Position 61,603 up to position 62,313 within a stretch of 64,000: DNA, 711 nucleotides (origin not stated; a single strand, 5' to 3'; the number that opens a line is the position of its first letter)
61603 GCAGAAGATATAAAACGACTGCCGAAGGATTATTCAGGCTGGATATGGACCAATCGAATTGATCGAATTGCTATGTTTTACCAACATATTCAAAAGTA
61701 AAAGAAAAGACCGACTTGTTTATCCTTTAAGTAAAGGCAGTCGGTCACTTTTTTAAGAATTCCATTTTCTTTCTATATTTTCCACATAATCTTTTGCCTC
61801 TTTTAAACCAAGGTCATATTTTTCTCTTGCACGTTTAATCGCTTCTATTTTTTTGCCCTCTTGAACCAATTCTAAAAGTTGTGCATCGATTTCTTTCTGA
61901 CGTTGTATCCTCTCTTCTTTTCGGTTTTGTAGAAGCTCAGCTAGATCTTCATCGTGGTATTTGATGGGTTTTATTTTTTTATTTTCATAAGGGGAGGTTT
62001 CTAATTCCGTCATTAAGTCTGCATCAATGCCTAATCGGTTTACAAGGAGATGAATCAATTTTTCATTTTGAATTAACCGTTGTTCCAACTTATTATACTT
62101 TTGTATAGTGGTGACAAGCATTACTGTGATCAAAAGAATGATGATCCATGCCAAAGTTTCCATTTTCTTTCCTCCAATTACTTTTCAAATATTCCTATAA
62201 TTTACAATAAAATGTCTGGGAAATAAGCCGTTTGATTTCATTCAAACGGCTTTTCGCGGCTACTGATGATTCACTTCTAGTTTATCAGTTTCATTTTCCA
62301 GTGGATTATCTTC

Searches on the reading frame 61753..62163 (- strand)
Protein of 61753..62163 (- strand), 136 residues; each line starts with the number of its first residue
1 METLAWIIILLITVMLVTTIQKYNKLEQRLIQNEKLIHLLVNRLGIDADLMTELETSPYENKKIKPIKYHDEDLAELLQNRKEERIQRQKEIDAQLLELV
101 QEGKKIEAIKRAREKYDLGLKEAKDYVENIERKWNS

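Call 91: search_protein_families(library=pfam, proteins=[window:61753-62163:-], max_evalue=0.001)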
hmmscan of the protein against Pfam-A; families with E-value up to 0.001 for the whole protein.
window:61753-62163:- (136 aa): 1 family
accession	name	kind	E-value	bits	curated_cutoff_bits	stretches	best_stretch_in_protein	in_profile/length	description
PF00542.24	Ribosomal_L12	-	4e-06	27.5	25.9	1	102-130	9-37/67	Ribosomal protein L7/L12 C-terminal domain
